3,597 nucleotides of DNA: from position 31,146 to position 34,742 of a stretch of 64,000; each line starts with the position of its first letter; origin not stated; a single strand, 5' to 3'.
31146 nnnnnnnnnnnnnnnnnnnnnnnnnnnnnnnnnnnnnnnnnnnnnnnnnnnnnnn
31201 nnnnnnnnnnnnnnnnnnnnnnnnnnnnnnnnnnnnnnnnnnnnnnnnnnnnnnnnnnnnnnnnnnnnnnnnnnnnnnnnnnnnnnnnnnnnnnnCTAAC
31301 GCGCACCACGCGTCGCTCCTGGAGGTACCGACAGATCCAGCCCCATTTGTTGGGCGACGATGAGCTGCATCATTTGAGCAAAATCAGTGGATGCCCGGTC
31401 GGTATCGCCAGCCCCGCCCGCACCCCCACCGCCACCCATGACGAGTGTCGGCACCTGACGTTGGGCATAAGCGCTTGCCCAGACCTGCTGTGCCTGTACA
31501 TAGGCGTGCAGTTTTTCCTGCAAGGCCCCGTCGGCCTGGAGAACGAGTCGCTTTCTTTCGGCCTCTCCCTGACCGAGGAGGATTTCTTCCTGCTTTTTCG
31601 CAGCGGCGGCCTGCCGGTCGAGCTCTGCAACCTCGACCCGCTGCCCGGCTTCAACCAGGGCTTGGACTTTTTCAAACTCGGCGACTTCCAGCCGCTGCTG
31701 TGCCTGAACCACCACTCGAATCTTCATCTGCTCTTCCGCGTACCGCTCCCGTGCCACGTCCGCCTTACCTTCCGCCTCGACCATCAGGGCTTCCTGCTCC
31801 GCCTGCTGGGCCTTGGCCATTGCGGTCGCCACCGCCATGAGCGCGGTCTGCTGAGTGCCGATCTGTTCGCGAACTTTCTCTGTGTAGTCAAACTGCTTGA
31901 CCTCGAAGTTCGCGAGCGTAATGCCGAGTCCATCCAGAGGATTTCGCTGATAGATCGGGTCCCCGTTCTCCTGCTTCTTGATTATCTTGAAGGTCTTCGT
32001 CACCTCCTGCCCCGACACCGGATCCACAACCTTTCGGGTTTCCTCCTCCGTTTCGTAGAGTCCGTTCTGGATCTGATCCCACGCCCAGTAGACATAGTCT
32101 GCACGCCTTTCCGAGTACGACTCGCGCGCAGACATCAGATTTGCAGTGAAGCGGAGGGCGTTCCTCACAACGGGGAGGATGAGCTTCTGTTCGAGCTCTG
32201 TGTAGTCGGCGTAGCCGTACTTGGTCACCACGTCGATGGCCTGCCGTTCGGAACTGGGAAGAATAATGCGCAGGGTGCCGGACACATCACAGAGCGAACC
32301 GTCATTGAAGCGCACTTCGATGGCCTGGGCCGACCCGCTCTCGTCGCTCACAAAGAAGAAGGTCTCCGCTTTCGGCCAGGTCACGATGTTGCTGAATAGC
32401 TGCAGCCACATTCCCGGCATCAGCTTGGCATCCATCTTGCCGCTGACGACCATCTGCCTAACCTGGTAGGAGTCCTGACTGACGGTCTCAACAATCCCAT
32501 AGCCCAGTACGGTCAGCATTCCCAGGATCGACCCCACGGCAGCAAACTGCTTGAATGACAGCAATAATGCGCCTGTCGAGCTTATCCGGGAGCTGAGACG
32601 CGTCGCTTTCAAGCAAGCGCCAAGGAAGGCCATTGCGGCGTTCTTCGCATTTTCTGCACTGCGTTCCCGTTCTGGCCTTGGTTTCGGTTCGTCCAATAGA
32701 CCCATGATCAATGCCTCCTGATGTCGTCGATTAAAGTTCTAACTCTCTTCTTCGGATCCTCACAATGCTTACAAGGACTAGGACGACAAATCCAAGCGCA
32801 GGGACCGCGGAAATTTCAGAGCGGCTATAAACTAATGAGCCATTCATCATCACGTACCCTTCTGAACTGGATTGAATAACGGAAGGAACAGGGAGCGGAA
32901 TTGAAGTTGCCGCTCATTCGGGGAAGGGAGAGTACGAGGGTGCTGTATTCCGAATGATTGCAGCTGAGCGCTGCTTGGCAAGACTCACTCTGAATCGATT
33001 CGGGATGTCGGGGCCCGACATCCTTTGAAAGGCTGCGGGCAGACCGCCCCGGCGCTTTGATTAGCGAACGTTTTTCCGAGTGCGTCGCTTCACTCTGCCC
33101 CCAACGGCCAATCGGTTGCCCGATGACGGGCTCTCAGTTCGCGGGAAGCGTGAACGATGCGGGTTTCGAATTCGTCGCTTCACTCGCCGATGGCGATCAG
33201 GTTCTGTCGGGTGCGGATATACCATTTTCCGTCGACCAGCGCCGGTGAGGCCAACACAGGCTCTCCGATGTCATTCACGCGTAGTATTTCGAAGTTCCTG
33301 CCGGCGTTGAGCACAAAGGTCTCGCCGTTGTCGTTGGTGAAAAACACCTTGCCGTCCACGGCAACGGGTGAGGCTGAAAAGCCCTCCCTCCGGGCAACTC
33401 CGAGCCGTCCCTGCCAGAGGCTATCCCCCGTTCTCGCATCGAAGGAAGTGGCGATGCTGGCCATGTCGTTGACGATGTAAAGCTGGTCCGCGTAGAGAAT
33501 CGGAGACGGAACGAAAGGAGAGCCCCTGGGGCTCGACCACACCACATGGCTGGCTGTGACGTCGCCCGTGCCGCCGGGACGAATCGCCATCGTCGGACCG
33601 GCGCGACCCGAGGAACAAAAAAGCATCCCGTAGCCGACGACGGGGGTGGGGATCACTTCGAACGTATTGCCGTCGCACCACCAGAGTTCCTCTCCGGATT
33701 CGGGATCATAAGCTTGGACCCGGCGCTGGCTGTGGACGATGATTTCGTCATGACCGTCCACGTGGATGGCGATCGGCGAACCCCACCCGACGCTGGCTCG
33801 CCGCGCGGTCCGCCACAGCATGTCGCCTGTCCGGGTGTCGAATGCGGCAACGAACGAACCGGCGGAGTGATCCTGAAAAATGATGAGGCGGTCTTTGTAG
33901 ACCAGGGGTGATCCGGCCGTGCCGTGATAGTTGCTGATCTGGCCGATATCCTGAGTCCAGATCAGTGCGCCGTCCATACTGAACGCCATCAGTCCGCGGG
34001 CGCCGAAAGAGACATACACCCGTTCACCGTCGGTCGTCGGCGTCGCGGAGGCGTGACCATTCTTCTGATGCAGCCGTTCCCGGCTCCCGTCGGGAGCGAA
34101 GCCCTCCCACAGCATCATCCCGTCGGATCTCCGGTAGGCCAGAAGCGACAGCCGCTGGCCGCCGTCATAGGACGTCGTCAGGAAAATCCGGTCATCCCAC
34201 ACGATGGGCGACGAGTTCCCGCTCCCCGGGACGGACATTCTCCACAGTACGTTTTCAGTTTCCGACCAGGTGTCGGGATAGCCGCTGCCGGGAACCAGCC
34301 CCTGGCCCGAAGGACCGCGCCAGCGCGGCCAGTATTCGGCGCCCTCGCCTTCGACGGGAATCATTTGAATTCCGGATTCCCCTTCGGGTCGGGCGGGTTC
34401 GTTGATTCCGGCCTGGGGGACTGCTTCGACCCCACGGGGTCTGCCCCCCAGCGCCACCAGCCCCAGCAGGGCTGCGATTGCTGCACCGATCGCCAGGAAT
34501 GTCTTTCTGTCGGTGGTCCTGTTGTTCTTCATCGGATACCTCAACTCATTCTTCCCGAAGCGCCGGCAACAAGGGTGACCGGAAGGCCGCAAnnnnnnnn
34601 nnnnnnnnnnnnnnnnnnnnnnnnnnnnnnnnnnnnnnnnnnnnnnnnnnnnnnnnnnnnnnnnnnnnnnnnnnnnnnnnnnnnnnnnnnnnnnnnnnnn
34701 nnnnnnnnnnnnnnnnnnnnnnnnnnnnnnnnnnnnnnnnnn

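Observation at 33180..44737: LuxC/LuxE-like gene pair inside a 10-kb co-oriented block with GT4, a MacB-like ABC exporter and PQQ-like propellers, bracketed by the repeated structured elements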

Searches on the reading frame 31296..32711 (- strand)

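Call 68: search_protein_families(library=pfam, proteins=[window:31296-32711:-], max_evalue=0.001)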
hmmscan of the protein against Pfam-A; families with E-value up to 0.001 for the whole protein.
window:31296-32711:- (471 aa): 1 family
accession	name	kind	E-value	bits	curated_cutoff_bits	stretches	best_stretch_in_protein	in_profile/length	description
PF01145.31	Band_7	-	0.00035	21.1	23.6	1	121-306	40-174/176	SPFH domain / Band 7 family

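Call 96: search_protein_families(library=ncbifam, proteins=[window:31296-32711:-], max_evalue=0.001)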
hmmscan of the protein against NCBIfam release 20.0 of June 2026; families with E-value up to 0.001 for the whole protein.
window:31296-32711:- (471 aa): 0 families

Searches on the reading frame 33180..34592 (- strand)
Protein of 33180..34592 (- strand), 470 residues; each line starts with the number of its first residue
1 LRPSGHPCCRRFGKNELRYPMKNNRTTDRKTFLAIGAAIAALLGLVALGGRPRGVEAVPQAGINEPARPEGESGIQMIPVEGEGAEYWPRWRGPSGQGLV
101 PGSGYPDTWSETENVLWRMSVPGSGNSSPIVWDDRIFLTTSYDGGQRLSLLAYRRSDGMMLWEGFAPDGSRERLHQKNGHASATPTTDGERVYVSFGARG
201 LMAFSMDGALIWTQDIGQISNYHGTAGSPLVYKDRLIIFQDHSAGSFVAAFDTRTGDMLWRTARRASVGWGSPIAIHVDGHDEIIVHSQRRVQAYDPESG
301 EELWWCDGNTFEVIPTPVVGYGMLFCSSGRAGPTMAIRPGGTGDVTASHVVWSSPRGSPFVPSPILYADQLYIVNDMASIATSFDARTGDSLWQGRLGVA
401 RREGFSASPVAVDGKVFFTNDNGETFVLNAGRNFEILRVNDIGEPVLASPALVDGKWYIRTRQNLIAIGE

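Call 3: search_protein_families(library=pfam, proteins=[window:33180-34592:-], max_evalue=0.01)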
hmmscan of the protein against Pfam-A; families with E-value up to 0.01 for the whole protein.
window:33180-34592:- (470 aa): 4 families
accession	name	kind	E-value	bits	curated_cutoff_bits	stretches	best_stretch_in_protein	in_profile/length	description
PF13360.13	PQQ_2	-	4.6e-25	89.1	27.6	2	247-467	4-221/233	Outer membrane protein assembly factor BamB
PF13570.13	Beta-prop_ACSF4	-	5.5e-10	39.6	133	2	248-454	73-265/329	Beta-alanine-activating enzyme, beta-propeller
PF01011.28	PQQ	-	2.6e-07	30.2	26.7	0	225-267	538-579/595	Glucose/ethanol/alcohol dehydrogenase, beta-propeller domain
PF25293.1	Beta-prop_EMC1_N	-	3.6e-05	24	34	0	243-304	82-143/219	EMC1 N-terminal beta-propeller domain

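Call 4: search_protein_families(library=ncbifam, proteins=[window:33180-34592:-], max_evalue=0.01)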
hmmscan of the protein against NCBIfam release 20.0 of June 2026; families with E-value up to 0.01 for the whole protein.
window:33180-34592:- (470 aa): 6 families
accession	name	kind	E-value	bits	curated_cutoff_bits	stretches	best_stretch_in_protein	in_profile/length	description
TIGR03300.1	assembly_YfgL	equivalog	2.1e-14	53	285.2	2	179-309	55-174/377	outer membrane protein assembly factor BamB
NF008351.0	PRK11138.1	equivalog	2.4e-11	42.8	423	1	111-304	138-318/394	outer membrane protein assembly factor BamB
TIGR04528.1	acido_non_PQQ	subfamily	2.8e-09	36.3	650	1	207-292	121-488/493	acido-empty-quinoprotein group A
TIGR03075.1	PQQ_enz_alc_DH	subfamily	3.6e-09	35.8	480.05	1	124-262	60-197/530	PQQ-dependent dehydrogenase, methanol/ethanol family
NF041516.1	PA2928_fam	subfamily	0.0041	16.5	70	0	288-304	67-83/376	PA2928 family protein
TIGR03074.1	PQQ_membr_DH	subfamily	0.01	13.7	832.65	0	226-286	702-761/783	membrane-bound PQQ-dependent dehydrogenase, glucose/quinate/shikimate family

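Call 95: search_protein_families(library=padloc, proteins=[window:33180-34592:-], max_evalue=0.001)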
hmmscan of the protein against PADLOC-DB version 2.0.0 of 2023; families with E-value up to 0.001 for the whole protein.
window:33180-34592:- (470 aa): 0 families
